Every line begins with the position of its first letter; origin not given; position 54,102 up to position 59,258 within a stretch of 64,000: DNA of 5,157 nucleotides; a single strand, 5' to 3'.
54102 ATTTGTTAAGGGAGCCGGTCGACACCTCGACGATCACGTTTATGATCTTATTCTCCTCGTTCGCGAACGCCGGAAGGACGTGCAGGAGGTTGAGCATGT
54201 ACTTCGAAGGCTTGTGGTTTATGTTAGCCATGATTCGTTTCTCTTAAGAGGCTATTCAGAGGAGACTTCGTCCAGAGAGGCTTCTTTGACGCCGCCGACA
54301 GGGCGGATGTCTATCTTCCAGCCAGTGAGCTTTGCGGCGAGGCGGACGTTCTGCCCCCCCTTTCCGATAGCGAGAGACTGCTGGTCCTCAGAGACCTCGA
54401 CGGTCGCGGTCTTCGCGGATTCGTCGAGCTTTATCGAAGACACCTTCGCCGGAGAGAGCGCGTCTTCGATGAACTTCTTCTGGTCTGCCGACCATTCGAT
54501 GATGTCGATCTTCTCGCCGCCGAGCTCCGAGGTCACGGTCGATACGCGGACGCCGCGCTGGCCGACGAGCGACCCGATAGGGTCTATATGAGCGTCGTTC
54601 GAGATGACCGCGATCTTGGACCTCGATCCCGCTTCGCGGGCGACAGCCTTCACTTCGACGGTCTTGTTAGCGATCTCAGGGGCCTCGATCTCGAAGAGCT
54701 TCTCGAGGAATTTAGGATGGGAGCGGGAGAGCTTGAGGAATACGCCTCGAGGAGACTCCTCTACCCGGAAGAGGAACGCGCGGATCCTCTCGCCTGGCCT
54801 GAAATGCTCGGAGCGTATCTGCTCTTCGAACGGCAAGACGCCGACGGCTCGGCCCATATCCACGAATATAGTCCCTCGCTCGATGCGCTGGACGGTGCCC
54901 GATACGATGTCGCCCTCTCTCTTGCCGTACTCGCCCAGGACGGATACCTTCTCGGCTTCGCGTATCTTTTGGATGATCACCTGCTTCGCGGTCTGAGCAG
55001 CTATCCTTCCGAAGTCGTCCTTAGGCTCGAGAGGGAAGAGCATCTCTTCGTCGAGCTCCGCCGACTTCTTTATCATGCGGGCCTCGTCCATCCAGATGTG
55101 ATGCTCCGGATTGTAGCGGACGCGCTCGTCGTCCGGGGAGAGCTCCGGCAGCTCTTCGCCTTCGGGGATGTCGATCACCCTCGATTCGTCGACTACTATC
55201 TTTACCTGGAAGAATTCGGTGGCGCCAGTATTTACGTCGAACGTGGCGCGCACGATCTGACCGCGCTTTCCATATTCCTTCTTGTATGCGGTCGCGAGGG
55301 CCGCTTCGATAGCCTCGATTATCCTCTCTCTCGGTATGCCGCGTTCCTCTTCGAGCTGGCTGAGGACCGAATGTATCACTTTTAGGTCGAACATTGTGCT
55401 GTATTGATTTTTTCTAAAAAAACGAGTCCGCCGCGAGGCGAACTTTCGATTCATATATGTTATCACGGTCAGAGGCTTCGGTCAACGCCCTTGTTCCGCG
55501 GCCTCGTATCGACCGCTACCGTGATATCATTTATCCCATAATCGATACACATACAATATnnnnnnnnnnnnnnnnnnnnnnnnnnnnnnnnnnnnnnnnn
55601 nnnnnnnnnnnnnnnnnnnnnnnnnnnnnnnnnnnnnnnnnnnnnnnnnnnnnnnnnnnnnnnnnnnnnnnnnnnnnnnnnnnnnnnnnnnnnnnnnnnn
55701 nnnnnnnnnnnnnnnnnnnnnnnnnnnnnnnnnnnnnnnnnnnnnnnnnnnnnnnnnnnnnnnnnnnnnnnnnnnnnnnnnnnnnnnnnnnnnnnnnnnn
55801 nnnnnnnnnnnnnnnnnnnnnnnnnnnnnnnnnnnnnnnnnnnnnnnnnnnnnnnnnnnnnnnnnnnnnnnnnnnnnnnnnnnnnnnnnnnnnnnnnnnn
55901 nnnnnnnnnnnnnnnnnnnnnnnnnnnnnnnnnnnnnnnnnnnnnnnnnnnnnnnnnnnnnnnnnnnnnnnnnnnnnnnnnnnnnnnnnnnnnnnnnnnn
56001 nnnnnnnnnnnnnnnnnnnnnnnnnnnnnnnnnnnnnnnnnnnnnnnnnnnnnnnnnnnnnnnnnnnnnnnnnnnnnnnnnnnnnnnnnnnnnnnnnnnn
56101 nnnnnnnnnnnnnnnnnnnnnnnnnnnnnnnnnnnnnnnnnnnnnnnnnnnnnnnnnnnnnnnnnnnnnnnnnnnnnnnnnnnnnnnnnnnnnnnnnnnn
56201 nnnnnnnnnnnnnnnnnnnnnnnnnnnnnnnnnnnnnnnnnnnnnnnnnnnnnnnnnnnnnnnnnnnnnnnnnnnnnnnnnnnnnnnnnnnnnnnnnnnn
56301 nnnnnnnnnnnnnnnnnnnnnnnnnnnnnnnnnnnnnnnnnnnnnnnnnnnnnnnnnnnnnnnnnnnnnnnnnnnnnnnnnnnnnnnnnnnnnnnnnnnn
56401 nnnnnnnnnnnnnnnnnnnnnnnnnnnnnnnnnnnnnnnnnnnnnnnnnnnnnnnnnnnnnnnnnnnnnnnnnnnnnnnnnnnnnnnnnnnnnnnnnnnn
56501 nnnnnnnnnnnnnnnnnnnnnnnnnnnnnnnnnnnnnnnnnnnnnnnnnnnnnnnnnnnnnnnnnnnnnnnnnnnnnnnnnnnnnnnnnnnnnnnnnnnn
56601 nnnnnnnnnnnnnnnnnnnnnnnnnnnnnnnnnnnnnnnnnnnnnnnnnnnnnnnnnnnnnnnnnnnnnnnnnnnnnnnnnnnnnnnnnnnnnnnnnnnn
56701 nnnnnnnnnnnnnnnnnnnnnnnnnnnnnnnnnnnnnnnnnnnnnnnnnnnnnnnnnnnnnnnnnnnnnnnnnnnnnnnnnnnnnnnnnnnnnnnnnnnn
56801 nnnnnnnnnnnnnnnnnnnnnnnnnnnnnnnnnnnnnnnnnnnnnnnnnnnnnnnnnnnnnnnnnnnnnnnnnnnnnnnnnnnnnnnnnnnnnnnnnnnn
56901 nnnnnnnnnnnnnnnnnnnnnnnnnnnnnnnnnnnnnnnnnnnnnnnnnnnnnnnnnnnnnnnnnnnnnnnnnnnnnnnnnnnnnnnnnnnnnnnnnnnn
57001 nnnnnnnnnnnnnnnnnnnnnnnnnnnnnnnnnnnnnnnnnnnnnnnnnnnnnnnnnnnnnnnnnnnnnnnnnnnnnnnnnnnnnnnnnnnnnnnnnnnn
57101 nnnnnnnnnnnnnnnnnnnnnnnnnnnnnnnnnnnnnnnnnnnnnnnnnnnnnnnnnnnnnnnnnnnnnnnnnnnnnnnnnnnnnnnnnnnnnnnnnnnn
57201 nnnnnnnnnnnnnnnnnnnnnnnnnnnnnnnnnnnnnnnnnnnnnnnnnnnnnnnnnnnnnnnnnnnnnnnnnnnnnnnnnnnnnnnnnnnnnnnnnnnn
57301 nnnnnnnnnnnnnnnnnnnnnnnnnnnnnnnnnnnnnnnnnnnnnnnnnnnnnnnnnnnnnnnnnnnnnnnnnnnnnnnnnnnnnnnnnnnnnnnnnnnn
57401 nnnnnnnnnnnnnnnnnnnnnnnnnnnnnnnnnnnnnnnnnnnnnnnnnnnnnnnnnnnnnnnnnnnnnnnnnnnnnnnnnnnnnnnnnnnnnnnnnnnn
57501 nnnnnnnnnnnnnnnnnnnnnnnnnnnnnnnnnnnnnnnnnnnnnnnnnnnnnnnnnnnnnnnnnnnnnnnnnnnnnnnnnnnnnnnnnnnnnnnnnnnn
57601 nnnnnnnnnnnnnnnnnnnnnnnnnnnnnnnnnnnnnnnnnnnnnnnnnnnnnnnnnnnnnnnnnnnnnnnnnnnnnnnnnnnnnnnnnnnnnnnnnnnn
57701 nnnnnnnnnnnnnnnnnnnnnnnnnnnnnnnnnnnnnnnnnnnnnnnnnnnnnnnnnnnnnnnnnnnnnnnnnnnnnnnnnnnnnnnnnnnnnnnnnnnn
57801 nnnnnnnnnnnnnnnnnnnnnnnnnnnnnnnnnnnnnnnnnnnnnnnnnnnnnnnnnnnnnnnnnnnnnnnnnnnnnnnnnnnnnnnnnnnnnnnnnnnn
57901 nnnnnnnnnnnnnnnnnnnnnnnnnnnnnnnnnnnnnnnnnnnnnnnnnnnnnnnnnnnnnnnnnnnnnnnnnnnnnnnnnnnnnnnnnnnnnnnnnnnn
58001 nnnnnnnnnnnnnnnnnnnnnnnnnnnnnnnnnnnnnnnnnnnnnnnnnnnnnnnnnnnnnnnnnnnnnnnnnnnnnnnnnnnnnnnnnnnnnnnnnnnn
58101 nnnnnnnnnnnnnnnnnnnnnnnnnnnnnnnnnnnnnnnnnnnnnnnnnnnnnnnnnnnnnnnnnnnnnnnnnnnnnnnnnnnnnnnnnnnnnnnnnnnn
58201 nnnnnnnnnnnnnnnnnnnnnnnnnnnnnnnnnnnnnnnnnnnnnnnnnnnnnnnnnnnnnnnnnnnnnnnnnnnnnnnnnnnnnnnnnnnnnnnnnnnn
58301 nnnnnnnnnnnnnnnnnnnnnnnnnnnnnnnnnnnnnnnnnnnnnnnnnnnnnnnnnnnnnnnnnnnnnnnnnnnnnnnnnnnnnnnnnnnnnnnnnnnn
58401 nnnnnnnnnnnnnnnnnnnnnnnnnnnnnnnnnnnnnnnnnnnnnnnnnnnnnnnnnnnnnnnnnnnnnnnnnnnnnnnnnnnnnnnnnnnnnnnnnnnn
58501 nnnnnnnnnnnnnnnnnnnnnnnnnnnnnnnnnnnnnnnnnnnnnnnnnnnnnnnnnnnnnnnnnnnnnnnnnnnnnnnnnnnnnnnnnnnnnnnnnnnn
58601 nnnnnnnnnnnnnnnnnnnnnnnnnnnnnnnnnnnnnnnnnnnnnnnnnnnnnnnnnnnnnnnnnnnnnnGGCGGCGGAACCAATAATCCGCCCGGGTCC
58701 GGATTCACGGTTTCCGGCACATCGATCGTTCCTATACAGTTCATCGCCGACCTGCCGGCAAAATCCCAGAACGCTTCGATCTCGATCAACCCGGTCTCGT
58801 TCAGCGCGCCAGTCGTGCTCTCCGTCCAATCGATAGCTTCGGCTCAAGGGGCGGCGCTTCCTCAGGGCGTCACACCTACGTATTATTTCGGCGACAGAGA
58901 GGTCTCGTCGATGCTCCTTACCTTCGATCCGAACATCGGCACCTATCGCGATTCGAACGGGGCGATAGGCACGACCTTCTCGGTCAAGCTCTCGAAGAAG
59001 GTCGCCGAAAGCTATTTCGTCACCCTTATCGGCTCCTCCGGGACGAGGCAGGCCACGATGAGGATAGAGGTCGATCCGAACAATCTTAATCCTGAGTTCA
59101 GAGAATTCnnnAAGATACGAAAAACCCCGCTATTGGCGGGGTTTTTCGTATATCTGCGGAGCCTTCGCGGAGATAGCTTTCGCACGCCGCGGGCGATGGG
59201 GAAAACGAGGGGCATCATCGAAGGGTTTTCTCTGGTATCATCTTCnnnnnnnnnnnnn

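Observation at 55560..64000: Cluster of at least six surface/secreted protein genes, three sharing a ~130-aa C-terminal module ending in P.F.E[FT]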

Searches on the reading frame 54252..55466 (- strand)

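Call 48: search_protein_families(library=pfam, proteins=[window:54252-55466:-], max_evalue=0.001)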
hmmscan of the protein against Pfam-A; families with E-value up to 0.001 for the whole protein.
window:54252-55466:- (404 aa): 5 families
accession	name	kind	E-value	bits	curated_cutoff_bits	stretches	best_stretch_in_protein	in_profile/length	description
PF08529.16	NusA_N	-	1.2e-31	109.8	23.8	1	33-173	4-118/119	NusA N-terminal domain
PF13184.12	KH_5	-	4.3e-26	91.3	27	1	279-346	1-68/69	NusA-like KH domain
PF00575.29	S1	-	2.8e-07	31.3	22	1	183-244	3-71/74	S1 RNA binding domain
PF23095.1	KH_NusA_C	-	1e-05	25.9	34.2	1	355-387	2-34/59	Transcription termination/antitermination protein NusA, KH domain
PF07650.23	KH_2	-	0.00062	20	22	0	331-380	4-53/78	KH domain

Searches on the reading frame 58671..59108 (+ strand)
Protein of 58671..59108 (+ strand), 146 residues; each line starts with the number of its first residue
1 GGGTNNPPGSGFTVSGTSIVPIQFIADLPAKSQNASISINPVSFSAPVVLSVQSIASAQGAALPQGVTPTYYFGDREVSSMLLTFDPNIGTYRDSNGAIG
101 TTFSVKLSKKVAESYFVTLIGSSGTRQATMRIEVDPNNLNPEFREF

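Call 8: find_homologous_proteins(query=A1, max_evalue=0.001)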
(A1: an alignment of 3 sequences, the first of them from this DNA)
Query A1 (3 sequences) (141 aa, profile of the alignment): 1 proteins with E <= 0.001 among 1442 candidates.
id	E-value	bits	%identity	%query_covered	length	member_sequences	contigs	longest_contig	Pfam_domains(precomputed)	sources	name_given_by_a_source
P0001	3.5e-29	119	32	99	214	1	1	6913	-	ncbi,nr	ncbi:hypothetical protein KW799_02150, partial [Candidatus Parcubacteria bacterium]|nr:hypothetical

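Call 67: find_related_loci(query=A5, collection=metagenome_contigs, flank=10000)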
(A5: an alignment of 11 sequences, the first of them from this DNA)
Query A5 (146 aa) in metagenome_contigs; peptide patterns used: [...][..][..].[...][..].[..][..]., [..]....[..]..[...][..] (x = any residue, [..] = any of these).
80 stretches matched a pattern; 3 encode a relative of the query (tblastn E <= 1e-3); 3 distinct loci.
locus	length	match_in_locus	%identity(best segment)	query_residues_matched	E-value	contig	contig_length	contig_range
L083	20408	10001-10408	59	12-146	6e-49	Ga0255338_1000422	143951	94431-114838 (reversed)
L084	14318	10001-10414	51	10-146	5e-42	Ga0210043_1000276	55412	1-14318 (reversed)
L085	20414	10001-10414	53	10-146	2e-41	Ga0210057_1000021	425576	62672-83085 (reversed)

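Call 70: search_protein_families(library=pfam, proteins=[L085:12000-12836:+, L085:12893-13699:+, L085:13717-14553:+], max_evalue=0.1)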
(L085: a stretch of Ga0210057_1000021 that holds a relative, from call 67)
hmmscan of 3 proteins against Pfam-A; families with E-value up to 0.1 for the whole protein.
L085:12000-12836:+ (278 aa): 1 family
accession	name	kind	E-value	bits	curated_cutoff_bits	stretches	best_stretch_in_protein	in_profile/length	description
PF01391.23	Collagen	-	2.1e-08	34.2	27.2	1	163-212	7-56/60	Collagen triple helix repeat (20 copies)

L085:12893-13699:+ (268 aa): 3 families
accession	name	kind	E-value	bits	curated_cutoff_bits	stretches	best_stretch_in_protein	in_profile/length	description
PF13884.11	Peptidase_S74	-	1.3e-16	61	22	1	172-223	1-57/58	Chaperone of endosialidase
PF04917.17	Shufflon_N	-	8.5e-10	39.1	27.5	1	57-139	194-279/324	Bacterial shufflon protein, N-terminal constant region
PF09731.14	Mitofilin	-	0.074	12.4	27.4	1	176-260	224-307/614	Mitochondrial inner membrane protein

L085:13717-14553:+ (278 aa): 3 families
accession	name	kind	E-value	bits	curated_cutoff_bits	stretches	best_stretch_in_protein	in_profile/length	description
PF00090.25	TSP_1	-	1.6e-14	54.3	21.6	2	93-138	2-49/49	Thrombospondin type 1 domain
PF19028.6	TSP1_spondin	-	9.3e-09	35.9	41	2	89-138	1-52/52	Spondin-like TSP1 domain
PF19030.6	TSP1_ADAMTS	-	0.00039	21.1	23.8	2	146-188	5-55/55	Thrombospondin type 1 domain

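Call 103: find_encoding_contigs(protein=P0001, flank=10000, max_places=4)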
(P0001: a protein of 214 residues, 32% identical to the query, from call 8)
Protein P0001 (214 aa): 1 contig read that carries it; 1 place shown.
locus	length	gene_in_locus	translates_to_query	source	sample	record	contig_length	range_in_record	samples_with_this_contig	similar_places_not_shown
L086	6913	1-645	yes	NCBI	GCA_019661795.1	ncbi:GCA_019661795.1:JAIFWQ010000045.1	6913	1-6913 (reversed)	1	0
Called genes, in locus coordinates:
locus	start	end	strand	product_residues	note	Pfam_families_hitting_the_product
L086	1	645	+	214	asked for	?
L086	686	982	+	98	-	-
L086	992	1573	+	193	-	PF13884:Peptidase_S74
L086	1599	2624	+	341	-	PF19030:TSP1_ADAMTS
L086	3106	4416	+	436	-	PF13231:PMT_2, PF02366:PMT (weak)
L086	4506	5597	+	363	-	-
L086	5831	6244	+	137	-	PF27765:UCP032817-like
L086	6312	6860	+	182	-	PF05175:MTS (weak), PF13489:Methyltransf_23, PF03848:TehB, PF13847:Methyltransf_31, PF08241:Methyltransf_11 (weak), PF08242:Methyltransf_12, PF13649:Methyltransf_25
